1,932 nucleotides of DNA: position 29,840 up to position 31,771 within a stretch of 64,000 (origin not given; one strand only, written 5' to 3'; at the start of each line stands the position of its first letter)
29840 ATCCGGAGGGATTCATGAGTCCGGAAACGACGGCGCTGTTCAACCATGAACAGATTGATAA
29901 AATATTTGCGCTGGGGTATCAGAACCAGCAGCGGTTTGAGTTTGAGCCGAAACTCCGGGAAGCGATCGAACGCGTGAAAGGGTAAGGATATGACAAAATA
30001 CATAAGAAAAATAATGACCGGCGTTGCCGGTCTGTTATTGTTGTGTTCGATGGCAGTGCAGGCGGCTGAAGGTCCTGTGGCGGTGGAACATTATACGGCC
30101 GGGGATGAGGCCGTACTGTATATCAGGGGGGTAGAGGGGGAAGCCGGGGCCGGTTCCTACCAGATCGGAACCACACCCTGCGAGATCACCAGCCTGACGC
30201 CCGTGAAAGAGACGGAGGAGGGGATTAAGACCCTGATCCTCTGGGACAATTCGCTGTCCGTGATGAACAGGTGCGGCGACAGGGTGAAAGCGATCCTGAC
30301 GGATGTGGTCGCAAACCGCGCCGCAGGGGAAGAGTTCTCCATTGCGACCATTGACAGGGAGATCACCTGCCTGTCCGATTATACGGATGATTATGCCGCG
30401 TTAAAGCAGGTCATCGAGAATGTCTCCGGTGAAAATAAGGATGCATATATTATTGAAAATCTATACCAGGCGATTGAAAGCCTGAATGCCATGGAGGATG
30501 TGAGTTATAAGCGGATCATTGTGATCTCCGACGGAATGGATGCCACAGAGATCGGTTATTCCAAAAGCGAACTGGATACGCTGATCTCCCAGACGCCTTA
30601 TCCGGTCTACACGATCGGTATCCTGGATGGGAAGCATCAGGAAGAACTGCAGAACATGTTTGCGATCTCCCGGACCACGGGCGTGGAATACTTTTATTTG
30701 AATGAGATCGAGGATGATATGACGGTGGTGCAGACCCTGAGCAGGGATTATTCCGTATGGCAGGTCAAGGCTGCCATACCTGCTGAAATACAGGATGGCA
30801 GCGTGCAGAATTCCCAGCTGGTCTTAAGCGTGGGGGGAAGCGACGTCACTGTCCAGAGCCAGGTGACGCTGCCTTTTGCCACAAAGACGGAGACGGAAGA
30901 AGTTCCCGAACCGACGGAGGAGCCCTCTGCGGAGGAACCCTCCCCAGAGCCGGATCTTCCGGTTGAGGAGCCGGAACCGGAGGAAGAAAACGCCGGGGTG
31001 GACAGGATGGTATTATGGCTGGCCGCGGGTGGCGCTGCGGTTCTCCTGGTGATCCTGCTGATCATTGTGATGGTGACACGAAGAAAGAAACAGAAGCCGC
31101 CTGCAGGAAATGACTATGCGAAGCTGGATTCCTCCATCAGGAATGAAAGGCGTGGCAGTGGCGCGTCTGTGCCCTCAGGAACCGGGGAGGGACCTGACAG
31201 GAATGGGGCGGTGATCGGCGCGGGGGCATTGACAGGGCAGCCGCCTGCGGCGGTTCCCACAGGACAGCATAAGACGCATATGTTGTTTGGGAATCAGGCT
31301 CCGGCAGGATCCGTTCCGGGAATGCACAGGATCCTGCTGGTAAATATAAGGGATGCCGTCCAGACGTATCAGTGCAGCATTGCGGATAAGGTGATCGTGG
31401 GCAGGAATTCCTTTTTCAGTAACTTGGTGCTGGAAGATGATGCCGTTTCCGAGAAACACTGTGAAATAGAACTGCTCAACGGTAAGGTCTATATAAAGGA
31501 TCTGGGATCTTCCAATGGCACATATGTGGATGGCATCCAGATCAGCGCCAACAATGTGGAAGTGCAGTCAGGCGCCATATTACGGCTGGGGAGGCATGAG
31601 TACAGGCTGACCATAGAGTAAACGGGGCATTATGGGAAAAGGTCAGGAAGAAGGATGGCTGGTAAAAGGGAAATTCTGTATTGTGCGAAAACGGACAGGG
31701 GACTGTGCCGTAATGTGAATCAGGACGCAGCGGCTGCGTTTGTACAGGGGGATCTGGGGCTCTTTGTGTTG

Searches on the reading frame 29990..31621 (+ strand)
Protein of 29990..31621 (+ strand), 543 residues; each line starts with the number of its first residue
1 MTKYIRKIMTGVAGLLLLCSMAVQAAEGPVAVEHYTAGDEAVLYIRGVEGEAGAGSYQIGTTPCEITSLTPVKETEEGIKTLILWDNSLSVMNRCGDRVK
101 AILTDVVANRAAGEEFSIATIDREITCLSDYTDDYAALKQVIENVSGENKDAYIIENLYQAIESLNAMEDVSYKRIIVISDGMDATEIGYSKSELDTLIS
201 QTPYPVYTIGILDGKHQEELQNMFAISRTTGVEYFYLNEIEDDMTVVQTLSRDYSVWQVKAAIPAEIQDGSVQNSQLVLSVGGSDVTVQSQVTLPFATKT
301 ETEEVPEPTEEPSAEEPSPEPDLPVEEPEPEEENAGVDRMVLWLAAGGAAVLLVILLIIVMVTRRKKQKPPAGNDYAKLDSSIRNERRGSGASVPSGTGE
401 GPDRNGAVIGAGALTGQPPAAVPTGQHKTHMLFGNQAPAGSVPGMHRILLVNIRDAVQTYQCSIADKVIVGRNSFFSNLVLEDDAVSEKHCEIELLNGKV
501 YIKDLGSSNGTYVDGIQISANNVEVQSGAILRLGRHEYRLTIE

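Call 10: search_protein_families(library=pfam, proteins=[window:29990-31621:+], max_evalue=1)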
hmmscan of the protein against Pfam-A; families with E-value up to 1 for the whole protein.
window:29990-31621:+ (543 aa): 6 families
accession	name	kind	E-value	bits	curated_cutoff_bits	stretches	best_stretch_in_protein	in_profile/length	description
PF00498.31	FHA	-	6.4e-17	62.2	20.7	1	468-534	1-67/67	FHA domain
PF16697.10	Yop-YscD_cpl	-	5.1e-13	49.5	33.2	1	466-540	17-90/94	Inner membrane component of T3SS, cytoplasmic domain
PF13519.12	VWA_2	-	8.4e-07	30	27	1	81-182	1-106/107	von Willebrand factor type A domain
PF05887.16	Trypan_PARP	-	0.052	14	100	1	301-347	80-126/134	Procyclic acidic repetitive protein (PARP)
PF21314.2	TM_ErbB1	-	0.063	13.5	27.1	1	347-369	7-29/36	Epidermal growth factor receptor transmembrane-juxtamembrane segment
PF12888.12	Lipid_bd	-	0.26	11.5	25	1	480-520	78-118/141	Lipid-binding putative hydrolase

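Call 11: search_protein_families(library=ncbifam, proteins=[window:29990-31621:+], max_evalue=0.1)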
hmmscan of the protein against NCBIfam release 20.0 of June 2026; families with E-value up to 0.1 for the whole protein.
window:29990-31621:+ (543 aa): 8 families
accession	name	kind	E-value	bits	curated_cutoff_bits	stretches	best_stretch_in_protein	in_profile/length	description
NF049868.1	FhaB_Rv0019c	equivalog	9.8e-14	51.7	125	1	457-537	78-155/158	FHA domain-containing protein FhaB/FipA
TIGR03354.1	VI_FHA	hypoth_equivalog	1e-06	28.8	120.25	1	477-540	34-101/420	type VI secretion system-associated FHA domain protein TagH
NF052573.1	HisKinEspAMyxo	equivalog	1.5e-06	26.5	1400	1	460-534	41-112/755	serine histidine kinase EspA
NF033760.1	gliding_GltG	equivalog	2.8e-06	26.2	650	1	470-538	28-94/650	adventurous gliding motility protein GltG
NF041660.2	oxygluDhInhib_OdhI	equivalog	1.5e-05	24.9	200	1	471-526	61-119/130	oxoglutarate dehydrogenase inhibitor Odhl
NF041738.1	GG_III-CTERM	domain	0.00059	19.7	22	1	345-367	3-27/28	GGIII-like transmembrane region-containing protein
TIGR03436.1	acidobact_VWFA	subfamily_domain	0.00067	19.2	81.25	1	82-211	70-219/324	VWA domain-containing protein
TIGR03921.1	T7SS_mycosin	equivalog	0.03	13.4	278.75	1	306-367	289-351/353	type VII secretion-associated serine protease mycosin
